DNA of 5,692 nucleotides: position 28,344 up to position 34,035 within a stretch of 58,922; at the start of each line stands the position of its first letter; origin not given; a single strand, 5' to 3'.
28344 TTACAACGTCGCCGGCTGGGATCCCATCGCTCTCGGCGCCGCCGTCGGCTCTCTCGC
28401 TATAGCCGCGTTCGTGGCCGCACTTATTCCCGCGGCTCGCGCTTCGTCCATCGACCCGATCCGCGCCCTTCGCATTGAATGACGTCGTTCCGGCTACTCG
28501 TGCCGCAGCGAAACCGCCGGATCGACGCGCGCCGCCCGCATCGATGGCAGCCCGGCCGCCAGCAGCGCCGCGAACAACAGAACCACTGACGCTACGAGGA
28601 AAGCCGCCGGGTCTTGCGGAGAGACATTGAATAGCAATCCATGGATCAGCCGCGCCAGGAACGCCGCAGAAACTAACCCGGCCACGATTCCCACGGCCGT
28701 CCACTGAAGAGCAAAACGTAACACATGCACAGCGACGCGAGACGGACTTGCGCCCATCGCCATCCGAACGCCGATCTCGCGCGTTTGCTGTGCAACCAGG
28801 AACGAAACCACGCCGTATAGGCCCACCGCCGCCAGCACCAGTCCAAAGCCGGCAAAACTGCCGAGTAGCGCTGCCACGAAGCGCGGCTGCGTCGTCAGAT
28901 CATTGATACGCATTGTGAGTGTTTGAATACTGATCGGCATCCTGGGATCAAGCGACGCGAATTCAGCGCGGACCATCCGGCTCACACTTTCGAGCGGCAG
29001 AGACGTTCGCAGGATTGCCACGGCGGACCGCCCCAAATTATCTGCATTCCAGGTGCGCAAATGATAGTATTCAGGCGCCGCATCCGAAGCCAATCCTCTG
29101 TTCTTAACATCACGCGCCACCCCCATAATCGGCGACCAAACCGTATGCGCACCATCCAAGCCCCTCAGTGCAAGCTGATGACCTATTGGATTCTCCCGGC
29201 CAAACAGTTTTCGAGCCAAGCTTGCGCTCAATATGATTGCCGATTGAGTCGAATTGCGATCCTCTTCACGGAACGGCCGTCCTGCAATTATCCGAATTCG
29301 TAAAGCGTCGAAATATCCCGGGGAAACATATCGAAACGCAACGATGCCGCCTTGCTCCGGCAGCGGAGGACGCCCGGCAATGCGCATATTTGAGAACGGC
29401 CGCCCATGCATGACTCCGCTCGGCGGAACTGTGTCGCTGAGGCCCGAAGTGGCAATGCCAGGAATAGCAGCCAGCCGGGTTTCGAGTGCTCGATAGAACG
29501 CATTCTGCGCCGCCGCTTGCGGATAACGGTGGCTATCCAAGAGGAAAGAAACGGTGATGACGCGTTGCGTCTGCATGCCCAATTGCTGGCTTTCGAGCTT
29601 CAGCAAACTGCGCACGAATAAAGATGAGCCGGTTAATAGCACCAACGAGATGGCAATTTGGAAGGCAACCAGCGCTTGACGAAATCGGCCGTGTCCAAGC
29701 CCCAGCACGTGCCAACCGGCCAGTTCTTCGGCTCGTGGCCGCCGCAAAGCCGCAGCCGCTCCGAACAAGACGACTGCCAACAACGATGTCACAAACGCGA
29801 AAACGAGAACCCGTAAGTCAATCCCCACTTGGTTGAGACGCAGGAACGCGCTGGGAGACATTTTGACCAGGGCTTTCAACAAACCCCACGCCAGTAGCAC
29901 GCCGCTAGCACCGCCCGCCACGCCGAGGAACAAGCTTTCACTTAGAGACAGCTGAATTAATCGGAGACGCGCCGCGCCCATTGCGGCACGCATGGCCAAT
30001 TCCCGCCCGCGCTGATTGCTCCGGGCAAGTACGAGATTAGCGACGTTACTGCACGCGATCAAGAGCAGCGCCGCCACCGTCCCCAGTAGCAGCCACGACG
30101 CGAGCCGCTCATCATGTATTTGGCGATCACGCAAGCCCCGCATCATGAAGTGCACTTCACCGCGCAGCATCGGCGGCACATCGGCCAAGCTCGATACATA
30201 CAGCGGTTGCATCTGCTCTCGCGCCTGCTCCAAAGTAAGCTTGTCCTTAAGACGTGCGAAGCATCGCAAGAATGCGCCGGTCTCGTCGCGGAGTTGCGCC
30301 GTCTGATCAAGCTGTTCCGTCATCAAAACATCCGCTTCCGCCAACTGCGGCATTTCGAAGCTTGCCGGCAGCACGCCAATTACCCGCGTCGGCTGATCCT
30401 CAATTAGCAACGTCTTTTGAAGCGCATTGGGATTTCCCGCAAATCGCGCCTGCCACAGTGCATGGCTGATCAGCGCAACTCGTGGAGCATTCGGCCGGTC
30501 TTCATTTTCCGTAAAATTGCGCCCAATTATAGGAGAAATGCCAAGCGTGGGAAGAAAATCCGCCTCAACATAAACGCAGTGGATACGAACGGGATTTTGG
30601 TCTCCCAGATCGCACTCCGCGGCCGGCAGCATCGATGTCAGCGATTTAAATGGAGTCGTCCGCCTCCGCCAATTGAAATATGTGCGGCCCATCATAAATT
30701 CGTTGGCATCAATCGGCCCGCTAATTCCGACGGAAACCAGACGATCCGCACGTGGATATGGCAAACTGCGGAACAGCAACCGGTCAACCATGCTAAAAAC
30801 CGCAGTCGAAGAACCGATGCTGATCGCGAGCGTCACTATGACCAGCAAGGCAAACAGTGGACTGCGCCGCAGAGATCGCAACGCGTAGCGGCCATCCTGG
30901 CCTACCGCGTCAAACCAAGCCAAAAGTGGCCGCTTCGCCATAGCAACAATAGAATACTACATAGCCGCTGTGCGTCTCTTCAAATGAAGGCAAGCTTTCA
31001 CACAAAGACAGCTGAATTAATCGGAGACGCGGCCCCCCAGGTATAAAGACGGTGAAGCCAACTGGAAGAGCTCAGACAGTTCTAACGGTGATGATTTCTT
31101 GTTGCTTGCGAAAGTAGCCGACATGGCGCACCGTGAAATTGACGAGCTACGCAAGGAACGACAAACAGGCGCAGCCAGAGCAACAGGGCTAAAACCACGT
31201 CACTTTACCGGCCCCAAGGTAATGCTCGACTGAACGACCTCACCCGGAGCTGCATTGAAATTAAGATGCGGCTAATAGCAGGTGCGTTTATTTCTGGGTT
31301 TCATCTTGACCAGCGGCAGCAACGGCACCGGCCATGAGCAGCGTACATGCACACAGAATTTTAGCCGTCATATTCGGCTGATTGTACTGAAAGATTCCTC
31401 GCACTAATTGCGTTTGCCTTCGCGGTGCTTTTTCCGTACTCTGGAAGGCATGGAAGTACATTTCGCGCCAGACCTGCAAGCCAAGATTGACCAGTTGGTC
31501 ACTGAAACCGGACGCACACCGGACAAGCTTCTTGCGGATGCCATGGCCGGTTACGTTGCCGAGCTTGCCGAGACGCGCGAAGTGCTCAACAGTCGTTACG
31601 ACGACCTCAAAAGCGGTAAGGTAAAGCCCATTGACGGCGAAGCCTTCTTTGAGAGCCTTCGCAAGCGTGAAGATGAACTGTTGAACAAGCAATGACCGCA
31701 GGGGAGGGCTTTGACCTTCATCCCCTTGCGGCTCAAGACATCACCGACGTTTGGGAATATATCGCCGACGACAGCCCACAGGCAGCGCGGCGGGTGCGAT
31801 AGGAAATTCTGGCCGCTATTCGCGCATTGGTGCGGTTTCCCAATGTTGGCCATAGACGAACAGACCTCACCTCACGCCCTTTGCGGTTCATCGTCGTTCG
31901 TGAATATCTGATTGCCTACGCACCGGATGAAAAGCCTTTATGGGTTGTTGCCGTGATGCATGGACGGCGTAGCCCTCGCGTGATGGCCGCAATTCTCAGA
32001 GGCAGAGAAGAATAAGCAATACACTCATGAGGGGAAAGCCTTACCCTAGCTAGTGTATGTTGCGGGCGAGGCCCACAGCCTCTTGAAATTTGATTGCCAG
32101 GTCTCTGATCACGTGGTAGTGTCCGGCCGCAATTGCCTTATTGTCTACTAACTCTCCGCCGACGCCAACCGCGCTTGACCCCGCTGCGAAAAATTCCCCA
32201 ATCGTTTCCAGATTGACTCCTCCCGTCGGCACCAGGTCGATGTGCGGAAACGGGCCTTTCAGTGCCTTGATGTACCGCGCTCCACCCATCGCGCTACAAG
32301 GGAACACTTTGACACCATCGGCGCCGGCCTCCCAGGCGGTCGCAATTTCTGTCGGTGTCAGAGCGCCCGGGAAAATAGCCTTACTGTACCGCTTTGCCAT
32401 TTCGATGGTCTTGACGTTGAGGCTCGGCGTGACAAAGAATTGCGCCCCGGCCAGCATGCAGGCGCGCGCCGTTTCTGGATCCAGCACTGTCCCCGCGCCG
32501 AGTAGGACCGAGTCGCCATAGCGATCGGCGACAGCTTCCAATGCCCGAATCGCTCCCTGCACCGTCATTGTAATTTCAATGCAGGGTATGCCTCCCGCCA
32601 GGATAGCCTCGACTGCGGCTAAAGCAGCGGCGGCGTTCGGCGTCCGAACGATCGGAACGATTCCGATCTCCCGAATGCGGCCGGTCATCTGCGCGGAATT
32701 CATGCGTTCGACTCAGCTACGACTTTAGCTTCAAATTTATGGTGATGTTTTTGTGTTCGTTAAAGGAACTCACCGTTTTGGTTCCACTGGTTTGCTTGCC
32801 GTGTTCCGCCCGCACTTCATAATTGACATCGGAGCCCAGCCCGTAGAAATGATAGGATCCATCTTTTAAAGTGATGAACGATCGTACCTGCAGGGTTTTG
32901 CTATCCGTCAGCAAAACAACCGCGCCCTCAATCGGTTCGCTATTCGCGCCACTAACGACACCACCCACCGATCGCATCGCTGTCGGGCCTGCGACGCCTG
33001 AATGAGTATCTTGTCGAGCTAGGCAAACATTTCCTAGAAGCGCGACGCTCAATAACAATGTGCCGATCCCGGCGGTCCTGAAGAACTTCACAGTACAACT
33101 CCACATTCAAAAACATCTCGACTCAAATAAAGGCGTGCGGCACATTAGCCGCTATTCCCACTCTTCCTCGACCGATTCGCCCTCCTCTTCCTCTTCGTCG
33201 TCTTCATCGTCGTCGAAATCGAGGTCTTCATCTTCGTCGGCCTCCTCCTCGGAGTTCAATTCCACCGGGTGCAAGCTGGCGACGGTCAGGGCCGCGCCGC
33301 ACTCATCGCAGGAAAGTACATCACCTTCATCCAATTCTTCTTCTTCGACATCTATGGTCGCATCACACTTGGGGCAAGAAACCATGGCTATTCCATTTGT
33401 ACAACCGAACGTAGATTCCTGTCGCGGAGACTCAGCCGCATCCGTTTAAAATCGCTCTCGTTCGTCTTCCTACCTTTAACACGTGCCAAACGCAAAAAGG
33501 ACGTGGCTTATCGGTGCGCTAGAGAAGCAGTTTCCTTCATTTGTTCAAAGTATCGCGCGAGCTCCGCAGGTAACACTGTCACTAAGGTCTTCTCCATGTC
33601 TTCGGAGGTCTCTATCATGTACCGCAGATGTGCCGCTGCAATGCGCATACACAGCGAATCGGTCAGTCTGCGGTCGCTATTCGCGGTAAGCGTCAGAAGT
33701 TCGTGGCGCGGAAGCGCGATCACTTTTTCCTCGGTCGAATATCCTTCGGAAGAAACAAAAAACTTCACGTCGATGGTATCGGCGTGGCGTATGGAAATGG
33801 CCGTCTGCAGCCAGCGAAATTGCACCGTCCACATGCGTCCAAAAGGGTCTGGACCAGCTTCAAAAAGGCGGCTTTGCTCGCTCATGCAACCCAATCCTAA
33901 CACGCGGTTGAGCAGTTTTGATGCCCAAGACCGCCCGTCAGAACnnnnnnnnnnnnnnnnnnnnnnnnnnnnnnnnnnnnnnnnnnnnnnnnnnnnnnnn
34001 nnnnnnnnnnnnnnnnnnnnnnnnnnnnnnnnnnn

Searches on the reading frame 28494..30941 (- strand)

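Call 44: search_protein_families(library=pfam, proteins=[window:28494-30941:-], max_evalue=0.001)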
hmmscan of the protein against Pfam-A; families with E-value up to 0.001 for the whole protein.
window:28494-30941:- (815 aa): 2 families
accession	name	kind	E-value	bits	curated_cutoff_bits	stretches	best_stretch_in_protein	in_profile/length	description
PF12704.14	MacB_PCD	-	5.8e-30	105.6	27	2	32-246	2-206/207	MacB-like periplasmic core domain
PF02687.27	FtsX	-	1.3e-24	87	25.5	2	695-808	2-120/120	FtsX-like permease C-terminal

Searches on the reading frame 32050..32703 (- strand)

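Call 44: search_protein_families(library=pfam, proteins=[window:32050-32703:-], max_evalue=0.001)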
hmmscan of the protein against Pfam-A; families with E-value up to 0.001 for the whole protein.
window:32050-32703:- (217 aa): 1 family
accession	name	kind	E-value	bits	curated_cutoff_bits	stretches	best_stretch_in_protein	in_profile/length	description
PF01081.25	Aldolase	-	1.1e-44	152.7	27.8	1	9-200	4-194/196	KDPG and KHG aldolase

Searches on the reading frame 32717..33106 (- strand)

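Call 44: search_protein_families(library=pfam, proteins=[window:32717-33106:-], max_evalue=0.001)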
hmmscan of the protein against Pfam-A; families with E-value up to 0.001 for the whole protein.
window:32717-33106:- (129 aa): 2 families
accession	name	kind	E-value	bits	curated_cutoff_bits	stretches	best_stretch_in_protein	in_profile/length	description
PF13620.12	CarboxypepD_reg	-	1.3e-09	38.7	32.3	1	46-126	1-80/82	Carboxypeptidase regulatory-like domain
PF17210.9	SdrD_B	-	0.00027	21.5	29.7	1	54-117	19-81/112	SdrD B-like domain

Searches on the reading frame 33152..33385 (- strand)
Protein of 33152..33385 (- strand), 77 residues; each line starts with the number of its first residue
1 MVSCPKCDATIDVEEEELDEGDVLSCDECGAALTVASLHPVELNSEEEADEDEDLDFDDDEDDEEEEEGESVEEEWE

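Call 44: search_protein_families(library=pfam, proteins=[window:33152-33385:-], max_evalue=0.001)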
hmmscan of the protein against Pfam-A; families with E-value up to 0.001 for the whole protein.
window:33152-33385:- (77 aa): 2 families
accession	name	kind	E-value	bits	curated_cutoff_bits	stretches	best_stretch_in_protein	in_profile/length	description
PF21344.3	Zn_ribbon_LysW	-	2.2e-09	37.3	27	1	2-47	1-45/46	Alpha-aminoadipate carrier protein LysW-like, globular domain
PF13248.11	Zn_ribbon_3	-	0.00027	20.7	27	0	1-12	2-13/26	zinc-ribbon domain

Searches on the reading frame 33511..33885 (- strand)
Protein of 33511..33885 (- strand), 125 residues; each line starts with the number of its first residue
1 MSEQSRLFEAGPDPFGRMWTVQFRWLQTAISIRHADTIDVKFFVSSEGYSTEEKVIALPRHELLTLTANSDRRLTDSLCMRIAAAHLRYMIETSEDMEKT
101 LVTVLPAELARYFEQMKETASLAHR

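Call 74: find_homologous_proteins(query=window:33511-33885:-, max_evalue=0.001)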
Query window:33511-33885:- (125 aa): 1953 proteins with E <= 0.001 among 1971 candidates; the best 120 are listed.
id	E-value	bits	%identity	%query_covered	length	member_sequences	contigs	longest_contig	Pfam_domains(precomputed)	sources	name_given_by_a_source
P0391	2.3e-71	255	94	100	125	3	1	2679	-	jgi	jgi:hypothetical protein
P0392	1.2e-60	221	82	98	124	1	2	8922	-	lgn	-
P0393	1.1e-59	218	82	98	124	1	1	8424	-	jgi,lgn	jgi:hypothetical protein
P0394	2.8e-59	216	81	98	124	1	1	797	-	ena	-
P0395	7.3e-59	215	81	98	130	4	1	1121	-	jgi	jgi:hypothetical protein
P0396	8.9e-59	215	83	98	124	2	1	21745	-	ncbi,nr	ncbi:MAG TPA: hypothetical protein VG168_13515 [Bryobacteraceae bacterium]|nr:hypothetical protein [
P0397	1.7e-58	214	81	98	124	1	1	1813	-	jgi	jgi:hypothetical protein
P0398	1.1e-57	211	79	98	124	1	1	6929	-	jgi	jgi:hypothetical protein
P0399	3.7e-57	209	78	98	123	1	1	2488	-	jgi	jgi:hypothetical protein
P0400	1.7e-56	207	77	98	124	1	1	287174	-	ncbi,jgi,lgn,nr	ncbi:MAG TPA: hypothetical protein VHZ07_04555 [Bryobacteraceae bacterium]|jgi:hypothetical protein|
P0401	2.7e-56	207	79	98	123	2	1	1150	-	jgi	jgi:hypothetical protein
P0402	3.4e-54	200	78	95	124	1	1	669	-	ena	-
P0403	4.0e-52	193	76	97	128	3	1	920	-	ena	-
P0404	8.8e-52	192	71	100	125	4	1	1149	-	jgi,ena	jgi:hypothetical protein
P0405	6.2e-51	189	75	93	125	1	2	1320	-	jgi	jgi:hypothetical protein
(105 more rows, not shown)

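Call 75: search_solved_structures(query=window:33511-33885:-, max_evalue=1)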
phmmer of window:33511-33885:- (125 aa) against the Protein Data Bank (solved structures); distinct sequences matched with E-value up to 1: 0.

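Call 84: predict_structure(alignment_id=A4)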
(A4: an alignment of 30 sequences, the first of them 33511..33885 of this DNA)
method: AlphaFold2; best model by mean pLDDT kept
length: 125 residues; sequences in the alignment: 30
mean_pLDDT: 84.9   pTM: 0.81
mean pLDDT of the five models: 84.9, 82.6, 80.8, 79.7, 79.6
residues with pLDDT >= 90: 76; 70-90: 28; 50-70: 14; < 50: 7
segments of 3 or more residues with pLDDT < 50: 1-4
pLDDT, mean of each block of 10 residues (from residue 1): 66 93 77 72 91 93 91 87 95 93 94 81 53
secondary structure, 60 per line:
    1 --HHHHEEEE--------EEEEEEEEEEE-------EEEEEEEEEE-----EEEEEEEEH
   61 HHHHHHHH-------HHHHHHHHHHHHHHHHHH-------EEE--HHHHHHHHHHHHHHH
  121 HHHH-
elements in order: H3-6 E7-10 E19-29 E37-46 E52-59 H60-68 H76-93 E101-103 H106-124

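Call 87: fold_search(model_id=the predicted structure, library=pdb)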
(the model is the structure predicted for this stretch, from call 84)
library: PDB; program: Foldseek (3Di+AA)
matches with E <= 10: 542; with E <= 0.001: 0
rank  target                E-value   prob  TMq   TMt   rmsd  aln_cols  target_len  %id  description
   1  7s9y                  8.0e-02  0.93  0.30  0.05   3.0        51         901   12  Helicobacter Hepaticus CcsBA Open Conformation (released 2021-12-22)
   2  4ikb_B                1.6e-01  0.35  0.32  0.31   9.6       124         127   11  Crystal structure of SNX11 PX domain (released 2013-04-24)
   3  3m4u_A                4.8e-01  0.16  0.30  0.15  13.6       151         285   12  Crystal Structure of Trypanosoma brucei Protein Tyrosine Phosphatase TbPTP1 (released 2010-05-05)
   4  8vam_G                5.5e-01  0.08  0.14  0.08   9.2        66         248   17  Structure of the E. coli clamp loader bound to the beta clamp in a Semi-Open conformation (released 2024-03-27)
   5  8f2r_A                6.2e-01  0.11  0.21  0.15  10.1        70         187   14  Human CCC complex (released 2023-05-24)
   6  7r7i_B                7.4e-01  0.25  0.30  0.09   8.4        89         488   13  Structure of human SHP2 in complex with compound 27 (released 2021-10-27)
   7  3qch                  7.8e-01  0.15  0.25  0.12   9.5        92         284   11  Human receptor protein tyrosine phosphatase gamma, domain 1, in complex with 3-[(3,4-dichlorobenzyl)sulfanyl]-N-(methyls (released 2011-12-28)
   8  4yha_F                7.8e-01  0.07  0.20  0.14   7.7        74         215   12  Crystal structure of the complex of Helicobacter pylori alpha-Carbonic Anhydrase with methazolamide (released 2015-07-01)
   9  3qcj                  8.3e-01  0.21  0.29  0.14   9.3        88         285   10  Human receptor protein tyrosine phosphatase gamma, domain 1, in complex with 5-[({3-[(3,4-dichlorobenzyl)sulfanyl]thioph (released 2011-12-28)
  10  2pbn                  8.8e-01  0.15  0.26  0.12   9.5        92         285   11  Crystal structure of the human tyrosine receptor phosphate gamma (released 2007-04-03)
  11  3uc2_D                9.4e-01  0.04  0.14  0.16  13.2        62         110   10  Crystal structure of a DUF4426 family protein (PA0388) from Pseudomonas aeruginosa PAO1 at 2.09 A resolution (released 2011-11-23)
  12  2h4v_B                1.0e+00  0.14  0.25  0.12   9.6        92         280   11  Crystal Structure of the Human Tyrosine Receptor Phosphatase Gamma (released 2006-07-11)
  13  4u2i_A                1.0e+00  0.12  0.29  0.27   9.8        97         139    8  N-terminal domain of C. Rheinhardtii SAS-6 homolog bld12p Q93E G94D K146R Q147R (NN23) (released 2015-07-29)
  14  3uc2_A                1.0e+00  0.05  0.15  0.15  13.0        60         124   10  Crystal structure of a DUF4426 family protein (PA0388) from Pseudomonas aeruginosa PAO1 at 2.09 A resolution (released 2011-11-23)
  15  8xqd_B                1.1e+00  0.18  0.29  0.14   8.8        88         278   10  The Crystal Structure of PTPRG from Biortus. (released 2024-03-06)
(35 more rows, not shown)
